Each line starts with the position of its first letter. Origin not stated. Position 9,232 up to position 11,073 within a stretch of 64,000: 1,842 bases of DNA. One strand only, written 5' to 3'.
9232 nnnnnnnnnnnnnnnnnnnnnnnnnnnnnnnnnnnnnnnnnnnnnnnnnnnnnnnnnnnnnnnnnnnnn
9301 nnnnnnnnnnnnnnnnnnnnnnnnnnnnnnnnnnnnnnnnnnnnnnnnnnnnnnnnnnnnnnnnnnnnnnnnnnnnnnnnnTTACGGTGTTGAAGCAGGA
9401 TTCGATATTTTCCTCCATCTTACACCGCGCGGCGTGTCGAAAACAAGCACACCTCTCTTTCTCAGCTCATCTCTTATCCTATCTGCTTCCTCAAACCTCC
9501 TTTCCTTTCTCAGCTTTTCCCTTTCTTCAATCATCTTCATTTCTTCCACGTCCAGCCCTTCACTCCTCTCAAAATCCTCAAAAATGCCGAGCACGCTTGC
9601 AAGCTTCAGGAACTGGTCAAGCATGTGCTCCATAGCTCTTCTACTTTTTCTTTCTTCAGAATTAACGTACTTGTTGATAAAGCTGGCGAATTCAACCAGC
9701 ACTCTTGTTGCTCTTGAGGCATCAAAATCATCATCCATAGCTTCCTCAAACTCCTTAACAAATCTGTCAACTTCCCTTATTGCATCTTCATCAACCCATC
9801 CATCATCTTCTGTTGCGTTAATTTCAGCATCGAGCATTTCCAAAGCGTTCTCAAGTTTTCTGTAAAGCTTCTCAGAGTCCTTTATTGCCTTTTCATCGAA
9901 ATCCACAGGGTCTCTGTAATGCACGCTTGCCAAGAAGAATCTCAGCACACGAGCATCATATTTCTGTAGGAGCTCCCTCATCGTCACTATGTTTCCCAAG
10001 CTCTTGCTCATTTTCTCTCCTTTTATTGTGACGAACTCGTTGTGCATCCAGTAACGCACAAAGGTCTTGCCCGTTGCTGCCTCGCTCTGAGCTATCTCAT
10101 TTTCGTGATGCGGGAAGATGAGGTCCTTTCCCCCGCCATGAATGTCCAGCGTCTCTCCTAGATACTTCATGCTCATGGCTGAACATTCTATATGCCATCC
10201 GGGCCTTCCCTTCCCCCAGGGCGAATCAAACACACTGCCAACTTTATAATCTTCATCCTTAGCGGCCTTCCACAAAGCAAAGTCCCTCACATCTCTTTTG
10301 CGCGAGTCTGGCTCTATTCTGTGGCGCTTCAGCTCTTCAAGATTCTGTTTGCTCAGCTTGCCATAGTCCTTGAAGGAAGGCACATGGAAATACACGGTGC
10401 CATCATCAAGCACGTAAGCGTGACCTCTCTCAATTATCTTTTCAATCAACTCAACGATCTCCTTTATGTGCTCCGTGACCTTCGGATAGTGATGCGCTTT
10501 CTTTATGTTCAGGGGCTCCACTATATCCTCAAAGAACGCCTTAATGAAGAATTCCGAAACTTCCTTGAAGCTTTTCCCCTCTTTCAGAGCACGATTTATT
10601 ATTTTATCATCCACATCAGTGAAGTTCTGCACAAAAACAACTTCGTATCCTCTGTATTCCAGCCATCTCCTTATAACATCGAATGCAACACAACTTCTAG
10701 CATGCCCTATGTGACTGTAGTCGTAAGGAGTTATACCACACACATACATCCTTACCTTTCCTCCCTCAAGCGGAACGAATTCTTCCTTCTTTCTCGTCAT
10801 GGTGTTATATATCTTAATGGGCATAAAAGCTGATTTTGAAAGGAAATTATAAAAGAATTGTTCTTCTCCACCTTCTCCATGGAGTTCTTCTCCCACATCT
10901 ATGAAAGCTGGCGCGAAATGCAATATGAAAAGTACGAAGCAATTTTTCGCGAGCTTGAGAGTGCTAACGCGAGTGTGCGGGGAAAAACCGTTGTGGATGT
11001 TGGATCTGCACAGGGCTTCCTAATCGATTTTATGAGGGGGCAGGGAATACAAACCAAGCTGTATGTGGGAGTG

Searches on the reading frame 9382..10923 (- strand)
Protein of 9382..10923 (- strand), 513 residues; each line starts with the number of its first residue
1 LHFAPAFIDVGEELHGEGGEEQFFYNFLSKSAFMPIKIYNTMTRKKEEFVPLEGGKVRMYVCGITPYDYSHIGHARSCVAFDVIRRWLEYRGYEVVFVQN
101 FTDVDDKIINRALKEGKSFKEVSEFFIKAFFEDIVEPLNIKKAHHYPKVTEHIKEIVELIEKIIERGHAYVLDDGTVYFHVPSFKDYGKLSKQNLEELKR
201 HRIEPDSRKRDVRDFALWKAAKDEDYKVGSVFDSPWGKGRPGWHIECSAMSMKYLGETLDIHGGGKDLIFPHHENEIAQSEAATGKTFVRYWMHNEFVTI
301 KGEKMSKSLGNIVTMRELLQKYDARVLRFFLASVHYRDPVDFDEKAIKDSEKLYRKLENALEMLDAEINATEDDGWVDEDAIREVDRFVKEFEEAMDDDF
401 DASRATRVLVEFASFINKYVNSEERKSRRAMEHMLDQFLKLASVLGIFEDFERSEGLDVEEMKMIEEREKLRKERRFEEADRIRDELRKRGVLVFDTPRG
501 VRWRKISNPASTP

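Call 12: search_protein_families(library=pfam, proteins=[window:9382-10923:-])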
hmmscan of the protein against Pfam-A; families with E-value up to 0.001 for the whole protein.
window:9382-10923:- (513 aa): 6 families
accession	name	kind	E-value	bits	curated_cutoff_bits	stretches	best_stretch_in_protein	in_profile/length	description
PF01406.26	tRNA-synt_1e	-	1.8e-137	458.1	27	1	49-351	2-300/301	tRNA synthetases class I (C) catalytic domain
PF09334.17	tRNA-synt_1g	-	1.5e-17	63.9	20.1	2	265-335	289-358/391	tRNA synthetases class I (M)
PF09190.17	DALR_2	-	2.6e-11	44.3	22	1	391-449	1-57/57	DALR domain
PF01921.24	tRNA-synt_1f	-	2.2e-10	40.5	27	1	294-362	271-340/360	tRNA synthetases class I (K)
PF00133.28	tRNA-synt_1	-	1.2e-07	31.3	22.7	1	260-338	330-409/414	tRNA synthetases class I (I, L, M and V)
PF23493.1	CysS_C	-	5.7e-07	30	23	1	456-504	3-51/51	Cysteinyl-tRNA ligase anticodon binding domain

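Call 17: find_homologous_proteins(query=window:9382-10923:-, max_evalue=1e-50)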
Query window:9382-10923:- (513 aa): 8000 proteins with E <= 1e-50 among 8000 candidates; the best 120 are listed.
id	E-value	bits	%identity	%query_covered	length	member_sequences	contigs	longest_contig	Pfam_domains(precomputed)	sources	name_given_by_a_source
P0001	0.0e+0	1088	100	94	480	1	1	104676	PF09334.18,PF01406.26,PF23493.2,PF01921.25,PF00133.29,PF09190.18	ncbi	-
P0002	3.4e-282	955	86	93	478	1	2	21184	PF09334.18,PF01406.26,PF23493.2,PF01921.25,PF00133.29,PF09190.18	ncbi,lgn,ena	-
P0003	3.4e-280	948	85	93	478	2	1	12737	PF09334.18,PF01406.26,PF23493.2,PF01921.25,PF00133.29,PF09190.18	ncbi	-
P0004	7.3e-255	865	78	92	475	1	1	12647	PF09334.18,PF01406.26,PF23493.2,PF01921.25,PF00133.29,PF09190.18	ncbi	-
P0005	3.8e-251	852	78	93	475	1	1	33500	PF09334.18,PF01406.26,PF23493.2,PF01921.25,PF00133.29,PF09190.18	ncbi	-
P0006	4.3e-219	747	68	92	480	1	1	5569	PF09334.18,PF01406.26,PF23493.2,PF01921.25,PF00133.29,PF09190.18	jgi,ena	-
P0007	1.0e-217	742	69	92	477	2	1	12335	PF09334.18,PF01406.26,PF23493.2,PF01921.25,PF00133.29,PF09190.18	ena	-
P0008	1.9e-214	731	67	92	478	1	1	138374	PF09334.18,PF01406.26,PF23493.2,PF01921.25,PF00133.29,PF09190.18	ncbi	-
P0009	9.4e-214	729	67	93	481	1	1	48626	PF09334.18,PF01406.26,PF01921.25,PF00133.29,PF09190.18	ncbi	-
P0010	1.8e-176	606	58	92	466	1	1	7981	PF09334.18,PF01406.26,PF01921.25,PF00133.29,PF09190.18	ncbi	-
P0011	1.9e-176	606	58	92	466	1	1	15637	PF09334.18,PF01406.26,PF01921.25,PF00133.29,PF09190.18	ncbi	-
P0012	5.1e-176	605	58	91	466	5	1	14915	PF09334.18,PF01406.26,PF23493.2,PF01921.25,PF00133.29,PF09190.18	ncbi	-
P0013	1.2e-173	597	58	92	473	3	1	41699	PF09334.18,PF01406.26,PF01921.25,PF00133.29,PF09190.18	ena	-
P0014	2.3e-172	592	57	92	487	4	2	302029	PF09334.18,PF01406.26,PF23493.2,PF01921.25,PF00133.29,PF09190.18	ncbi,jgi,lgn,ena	-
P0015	1.0e-170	587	57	91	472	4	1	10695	PF09334.18,PF01406.26,PF01921.25,PF00133.29,PF09190.18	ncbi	-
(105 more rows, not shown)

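Call 18: find_encoding_contigs(protein=P0001, flank=10000, max_places=3)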
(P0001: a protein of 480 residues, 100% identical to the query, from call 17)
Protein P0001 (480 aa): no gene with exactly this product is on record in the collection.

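Call 19: find_encoding_contigs(protein=P0002, flank=10000, max_places=4)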
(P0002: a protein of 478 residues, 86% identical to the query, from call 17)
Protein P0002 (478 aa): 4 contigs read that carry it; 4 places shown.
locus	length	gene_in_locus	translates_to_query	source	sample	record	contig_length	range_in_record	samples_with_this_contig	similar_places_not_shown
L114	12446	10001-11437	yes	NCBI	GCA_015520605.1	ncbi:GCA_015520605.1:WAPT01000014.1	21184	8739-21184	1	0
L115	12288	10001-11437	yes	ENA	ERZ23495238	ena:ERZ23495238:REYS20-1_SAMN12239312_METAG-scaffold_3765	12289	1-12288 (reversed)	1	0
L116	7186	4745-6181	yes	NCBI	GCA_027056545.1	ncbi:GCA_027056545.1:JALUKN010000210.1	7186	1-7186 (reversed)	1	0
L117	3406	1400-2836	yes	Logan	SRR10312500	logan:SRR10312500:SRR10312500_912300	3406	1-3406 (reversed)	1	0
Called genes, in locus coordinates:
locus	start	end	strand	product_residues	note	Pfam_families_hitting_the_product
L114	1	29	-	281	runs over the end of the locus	-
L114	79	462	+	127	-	PF01986:DUF123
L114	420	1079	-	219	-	PF00702:Hydrolase, PF13344:Hydrolase_6 (faint), PF13419:HAD_2, PF13242:Hydrolase_like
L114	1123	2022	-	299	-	PF04055:Radical_SAM, PF13353:Fer4_12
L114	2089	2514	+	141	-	PF13650:Asp_protease_2, PF13975:gag-asp_proteas, PF05618:RimB-like (weak)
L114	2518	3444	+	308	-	PF18030:Rimk_N (weak)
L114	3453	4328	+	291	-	PF14397:ATPgrasp_ST (weak), PF02655:ATP-grasp_3, PF08443:RimK, PF02222:ATP-grasp, PF02955:GSH-S_ATP, PF07478:Dala_Dala_lig_C, PF14398:ATPgrasp_YheCD, PF14397:ATPgrasp_ST (weak), +2 more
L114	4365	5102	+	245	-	PF01904:DUF72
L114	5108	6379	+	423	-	PF08014:MATCAP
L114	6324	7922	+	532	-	PF00133:tRNA-synt_1, PF01921:tRNA-synt_1f (faint), PF09334:tRNA-synt_1g, PF01406:tRNA-synt_1e, PF19303:Anticodon_3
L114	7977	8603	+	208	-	PF13420:Acetyltransf_4, PF13527:Acetyltransf_9 (weak), PF00583:Acetyltransf_1, PF13673:Acetyltransf_10, PF13508:Acetyltransf_7, PF14542:Acetyltransf_CG (weak)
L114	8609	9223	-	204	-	-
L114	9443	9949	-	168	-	PF08241:Methyltransf_11, PF13649:Methyltransf_25 (faint)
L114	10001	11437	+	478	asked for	PF01406:tRNA-synt_1e, PF00133:tRNA-synt_1 (faint), PF09334:tRNA-synt_1g (weak), PF01921:tRNA-synt_1f (weak), PF09334:tRNA-synt_1g, PF09190:DALR_2, PF23493:CysS_C (weak)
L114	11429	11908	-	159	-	PF04463:2-thiour_desulf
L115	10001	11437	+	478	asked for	PF01406:tRNA-synt_1e, PF00133:tRNA-synt_1 (faint), PF09334:tRNA-synt_1g (weak), PF01921:tRNA-synt_1f (weak), PF09334:tRNA-synt_1g, PF09190:DALR_2, PF23493:CysS_C (weak)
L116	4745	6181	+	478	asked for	PF01406:tRNA-synt_1e, PF00133:tRNA-synt_1 (faint), PF09334:tRNA-synt_1g (weak), PF01921:tRNA-synt_1f (weak), PF09334:tRNA-synt_1g, PF09190:DALR_2, PF23493:CysS_C (weak)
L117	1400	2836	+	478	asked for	PF01406:tRNA-synt_1e, PF00133:tRNA-synt_1 (faint), PF09334:tRNA-synt_1g (weak), PF01921:tRNA-synt_1f (weak), PF09334:tRNA-synt_1g, PF09190:DALR_2, PF23493:CysS_C (weak)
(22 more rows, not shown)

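Call 22: find_encoding_contigs(protein=P0003, flank=10000, max_places=2)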
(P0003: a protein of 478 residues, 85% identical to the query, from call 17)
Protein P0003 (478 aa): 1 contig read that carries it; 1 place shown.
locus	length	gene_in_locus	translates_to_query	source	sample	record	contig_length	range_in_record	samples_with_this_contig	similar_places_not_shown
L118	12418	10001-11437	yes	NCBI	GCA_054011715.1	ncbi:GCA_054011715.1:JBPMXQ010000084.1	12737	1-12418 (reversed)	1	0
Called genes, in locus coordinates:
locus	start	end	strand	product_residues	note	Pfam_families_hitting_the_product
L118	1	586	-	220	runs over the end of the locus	PF00702:Hydrolase, PF13419:HAD_2, PF13242:Hydrolase_like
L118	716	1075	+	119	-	-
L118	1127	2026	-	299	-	PF04055:Radical_SAM, PF13353:Fer4_12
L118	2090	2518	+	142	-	PF05618:RimB-like (weak), PF13650:Asp_protease_2, PF13975:gag-asp_proteas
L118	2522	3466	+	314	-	PF18030:Rimk_N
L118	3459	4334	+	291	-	PF14397:ATPgrasp_ST (weak), PF02655:ATP-grasp_3, PF08443:RimK, PF02222:ATP-grasp, PF02955:GSH-S_ATP, PF07478:Dala_Dala_lig_C, PF14398:ATPgrasp_YheCD, PF14397:ATPgrasp_ST (weak)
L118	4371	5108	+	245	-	PF01904:DUF72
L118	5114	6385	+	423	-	PF08014:MATCAP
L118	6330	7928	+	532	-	PF00133:tRNA-synt_1, PF01921:tRNA-synt_1f (faint), PF09334:tRNA-synt_1g, PF01406:tRNA-synt_1e (weak), PF19303:Anticodon_3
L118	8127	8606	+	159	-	PF13420:Acetyltransf_4, PF13527:Acetyltransf_9 (weak), PF00583:Acetyltransf_1, PF13673:Acetyltransf_10, PF13508:Acetyltransf_7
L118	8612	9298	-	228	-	-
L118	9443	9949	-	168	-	PF08241:Methyltransf_11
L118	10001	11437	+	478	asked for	PF01406:tRNA-synt_1e, PF00133:tRNA-synt_1 (faint), PF09334:tRNA-synt_1g (weak), PF01921:tRNA-synt_1f (weak), PF09334:tRNA-synt_1g, PF09190:DALR_2, PF23493:CysS_C (weak)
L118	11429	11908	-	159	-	PF04463:2-thiour_desulf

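Call 23: find_encoding_contigs(protein=P0004, flank=10000, max_places=2)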
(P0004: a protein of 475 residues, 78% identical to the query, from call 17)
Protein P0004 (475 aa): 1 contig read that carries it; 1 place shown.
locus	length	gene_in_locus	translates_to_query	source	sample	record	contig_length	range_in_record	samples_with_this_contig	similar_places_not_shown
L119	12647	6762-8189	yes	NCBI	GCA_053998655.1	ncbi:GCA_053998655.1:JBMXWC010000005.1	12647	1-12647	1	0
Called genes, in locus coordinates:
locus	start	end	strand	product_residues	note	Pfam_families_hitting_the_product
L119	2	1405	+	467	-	?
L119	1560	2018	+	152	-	PF00416:Ribosomal_S13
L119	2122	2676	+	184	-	PF01479:S4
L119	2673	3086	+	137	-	PF00411:Ribosomal_S11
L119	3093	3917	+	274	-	PF01193:RNA_pol_L, PF01000:RNA_pol_A_bac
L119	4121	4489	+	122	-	PF17135:Ribosomal_L18 (weak), PF00828:Ribosomal_L27A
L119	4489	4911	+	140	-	PF00572:Ribosomal_L13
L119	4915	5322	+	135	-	PF00380:Ribosomal_S9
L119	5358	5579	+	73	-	PF01194:RNA_pol_N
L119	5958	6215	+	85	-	-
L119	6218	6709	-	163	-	-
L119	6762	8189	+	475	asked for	PF01406:tRNA-synt_1e, PF00133:tRNA-synt_1 (weak), PF01921:tRNA-synt_1f, PF09334:tRNA-synt_1g, PF09190:DALR_2, PF23493:CysS_C (weak)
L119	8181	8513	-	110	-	PF04463:2-thiour_desulf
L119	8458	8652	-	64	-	PF04463:2-thiour_desulf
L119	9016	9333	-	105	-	PF01909:NTP_transf_2, PF18765:Polbeta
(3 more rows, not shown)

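Call 24: find_encoding_contigs(protein=P0005, flank=10000, max_places=2)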
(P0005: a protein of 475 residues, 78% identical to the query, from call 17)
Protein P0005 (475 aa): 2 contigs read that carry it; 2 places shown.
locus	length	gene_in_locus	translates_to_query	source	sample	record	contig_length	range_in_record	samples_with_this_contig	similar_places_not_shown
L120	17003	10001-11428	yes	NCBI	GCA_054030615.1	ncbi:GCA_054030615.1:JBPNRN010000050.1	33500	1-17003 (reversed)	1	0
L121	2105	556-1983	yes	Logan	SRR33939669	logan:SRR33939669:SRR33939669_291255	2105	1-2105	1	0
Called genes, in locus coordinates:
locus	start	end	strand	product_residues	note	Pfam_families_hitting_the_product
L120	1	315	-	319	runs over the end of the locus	PF00297:Ribosomal_L3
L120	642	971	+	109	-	-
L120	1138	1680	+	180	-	-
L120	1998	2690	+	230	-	-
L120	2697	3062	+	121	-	-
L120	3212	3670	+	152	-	PF00416:Ribosomal_S13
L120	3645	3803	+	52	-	-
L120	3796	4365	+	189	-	PF01479:S4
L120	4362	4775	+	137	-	PF00411:Ribosomal_S11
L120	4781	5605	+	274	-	PF01193:RNA_pol_L, PF01000:RNA_pol_A_bac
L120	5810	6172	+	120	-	PF17135:Ribosomal_L18, PF00828:Ribosomal_L27A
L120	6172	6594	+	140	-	PF00572:Ribosomal_L13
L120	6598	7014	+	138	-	PF00380:Ribosomal_S9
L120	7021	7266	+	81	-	PF01194:RNA_pol_N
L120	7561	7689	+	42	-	-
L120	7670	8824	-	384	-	PF14088:DUF4268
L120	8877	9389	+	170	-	-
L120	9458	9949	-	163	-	PF01728:FtsJ (faint), PF13847:Methyltransf_31 (faint), PF13649:Methyltransf_25 (weak), PF08241:Methyltransf_11, PF08242:Methyltransf_12 (faint)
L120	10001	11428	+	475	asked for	PF01406:tRNA-synt_1e, PF00133:tRNA-synt_1 (weak), PF01921:tRNA-synt_1f (weak), PF09334:tRNA-synt_1g, PF09190:DALR_2, PF23493:CysS_C (weak)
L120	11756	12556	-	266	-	PF00589:Phage_integrase, PF22823:MrpR_C_cat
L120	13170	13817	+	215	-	-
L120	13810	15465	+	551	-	-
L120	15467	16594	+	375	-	PF02310:B12-binding (weak), PF04055:Radical_SAM (faint)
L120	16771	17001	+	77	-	?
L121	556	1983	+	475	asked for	PF01406:tRNA-synt_1e, PF00133:tRNA-synt_1 (weak), PF01921:tRNA-synt_1f (weak), PF09334:tRNA-synt_1g, PF09190:DALR_2, PF23493:CysS_C (weak)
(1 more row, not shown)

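Call 28: list_cluster_members(proteins=[P0001, P0002, P0003, P0004, P0005, P0006, P0007, P0008, P0009, P0010])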
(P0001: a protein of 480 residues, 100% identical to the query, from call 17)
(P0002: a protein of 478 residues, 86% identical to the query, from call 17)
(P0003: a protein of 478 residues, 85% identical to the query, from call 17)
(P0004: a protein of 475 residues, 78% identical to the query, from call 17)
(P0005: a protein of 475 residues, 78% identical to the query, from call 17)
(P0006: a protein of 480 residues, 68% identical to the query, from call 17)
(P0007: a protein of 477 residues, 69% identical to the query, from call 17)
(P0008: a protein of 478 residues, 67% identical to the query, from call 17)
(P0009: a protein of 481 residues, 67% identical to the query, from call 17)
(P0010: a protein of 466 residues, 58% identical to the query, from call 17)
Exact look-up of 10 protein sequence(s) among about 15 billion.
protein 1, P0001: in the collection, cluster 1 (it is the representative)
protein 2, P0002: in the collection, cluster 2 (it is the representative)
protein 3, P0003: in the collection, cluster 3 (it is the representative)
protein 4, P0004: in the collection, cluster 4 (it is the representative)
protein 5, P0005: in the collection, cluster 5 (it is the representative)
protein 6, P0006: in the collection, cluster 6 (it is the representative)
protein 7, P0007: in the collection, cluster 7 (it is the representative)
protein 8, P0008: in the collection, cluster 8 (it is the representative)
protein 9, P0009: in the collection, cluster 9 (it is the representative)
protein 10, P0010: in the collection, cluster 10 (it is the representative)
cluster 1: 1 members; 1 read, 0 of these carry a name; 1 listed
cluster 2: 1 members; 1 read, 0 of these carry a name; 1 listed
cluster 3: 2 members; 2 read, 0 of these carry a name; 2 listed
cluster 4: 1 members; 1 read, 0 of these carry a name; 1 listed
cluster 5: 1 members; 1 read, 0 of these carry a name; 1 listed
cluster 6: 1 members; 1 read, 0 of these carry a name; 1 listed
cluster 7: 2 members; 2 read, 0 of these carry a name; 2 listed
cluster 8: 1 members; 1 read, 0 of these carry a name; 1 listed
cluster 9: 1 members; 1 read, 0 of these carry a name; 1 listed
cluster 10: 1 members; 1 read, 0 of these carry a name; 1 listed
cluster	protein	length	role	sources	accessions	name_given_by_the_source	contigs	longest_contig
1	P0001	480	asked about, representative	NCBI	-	-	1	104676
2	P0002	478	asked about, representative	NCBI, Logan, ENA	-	-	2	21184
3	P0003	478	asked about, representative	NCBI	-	-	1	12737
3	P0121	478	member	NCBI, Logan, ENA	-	-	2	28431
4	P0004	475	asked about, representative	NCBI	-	-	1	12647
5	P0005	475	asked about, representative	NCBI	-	-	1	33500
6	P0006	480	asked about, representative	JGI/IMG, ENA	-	-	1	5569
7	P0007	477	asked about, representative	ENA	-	-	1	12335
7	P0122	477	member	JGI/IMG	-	-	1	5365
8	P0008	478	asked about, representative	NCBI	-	-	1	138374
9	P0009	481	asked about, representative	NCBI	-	-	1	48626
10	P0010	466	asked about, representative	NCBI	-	-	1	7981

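Call 59: find_encoding_contigs(protein=P0008, flank=10000, max_places=1)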
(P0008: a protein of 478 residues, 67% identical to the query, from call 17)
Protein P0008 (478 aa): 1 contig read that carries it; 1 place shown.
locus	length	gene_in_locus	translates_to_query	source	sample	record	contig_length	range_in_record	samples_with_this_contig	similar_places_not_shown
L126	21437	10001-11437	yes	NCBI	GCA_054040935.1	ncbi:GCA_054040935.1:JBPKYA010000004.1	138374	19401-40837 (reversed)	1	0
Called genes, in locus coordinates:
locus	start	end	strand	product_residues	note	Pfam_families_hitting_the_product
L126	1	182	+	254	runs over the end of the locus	PF01138:RNase_PH, PF03725:RNase_PH_C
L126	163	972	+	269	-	PF01138:RNase_PH, PF03725:RNase_PH_C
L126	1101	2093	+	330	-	PF08271:Zn_Ribbon_TF, PF00382:TFIIB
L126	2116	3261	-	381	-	PF02005:TRM, PF02475:TRM5-TYW2_MTfase, PF03602:Cons_hypoth95 (weak)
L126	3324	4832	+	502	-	PF14520:HHH_5 (faint), PF22600:MTPAP-like_central (weak), PF01909:NTP_transf_2, PF18765:Polbeta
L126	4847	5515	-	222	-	PF00121:TIM, PF05690:ThiG (faint), PF00218:IGPS (faint)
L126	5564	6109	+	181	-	PF08003:Methyltransf_9 (weak), PF13489:Methyltransf_23, PF13847:Methyltransf_31, PF08241:Methyltransf_11 (weak), PF08242:Methyltransf_12 (weak), PF13649:Methyltransf_25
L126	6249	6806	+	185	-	-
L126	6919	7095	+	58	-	PF00584:SecE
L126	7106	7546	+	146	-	PF03439:Spt5-NGN, PF00467:KOW (weak)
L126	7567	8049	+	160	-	PF03946:Ribosomal_L11_N, PF00298:Ribosomal_L11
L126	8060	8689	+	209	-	PF00687:Ribosomal_L1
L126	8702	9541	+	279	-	PF00466:Ribosomal_L10, PF17777:RL10P_insert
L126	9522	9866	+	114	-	PF00428:Ribosomal_60s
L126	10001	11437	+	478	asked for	PF01406:tRNA-synt_1e, PF09334:tRNA-synt_1g, PF01921:tRNA-synt_1f (weak), PF00133:tRNA-synt_1 (weak), PF09334:tRNA-synt_1g (weak), PF09190:DALR_2, PF23493:CysS_C (weak)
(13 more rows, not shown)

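Call 73: find_encoding_contigs(protein=P0009, flank=10000, max_places=1)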
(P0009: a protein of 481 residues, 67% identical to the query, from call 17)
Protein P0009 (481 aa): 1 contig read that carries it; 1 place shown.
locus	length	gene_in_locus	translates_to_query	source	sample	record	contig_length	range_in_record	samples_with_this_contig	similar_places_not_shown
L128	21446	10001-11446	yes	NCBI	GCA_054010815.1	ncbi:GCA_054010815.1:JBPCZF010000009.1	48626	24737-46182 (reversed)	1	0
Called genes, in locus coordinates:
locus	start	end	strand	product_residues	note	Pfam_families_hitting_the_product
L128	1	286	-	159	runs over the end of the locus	PF05833:NFACT_N (weak), PF00416:Ribosomal_S13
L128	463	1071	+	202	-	PF00702:Hydrolase (weak), PF12710:HAD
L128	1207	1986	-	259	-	-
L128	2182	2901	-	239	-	-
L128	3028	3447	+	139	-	-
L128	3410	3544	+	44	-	PF03911:Sec61_beta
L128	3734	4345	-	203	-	PF11814:DUF3335 (faint)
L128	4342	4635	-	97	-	PF07659:DUF1599 (weak)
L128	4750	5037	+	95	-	-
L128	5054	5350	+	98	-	-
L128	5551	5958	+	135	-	-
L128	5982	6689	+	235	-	-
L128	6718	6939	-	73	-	-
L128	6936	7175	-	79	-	-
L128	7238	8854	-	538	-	PF01409:tRNA-synt_2d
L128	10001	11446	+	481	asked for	PF01406:tRNA-synt_1e, PF01921:tRNA-synt_1f (faint), PF09334:tRNA-synt_1g (weak), PF00133:tRNA-synt_1 (weak), PF09334:tRNA-synt_1g, PF09190:DALR_2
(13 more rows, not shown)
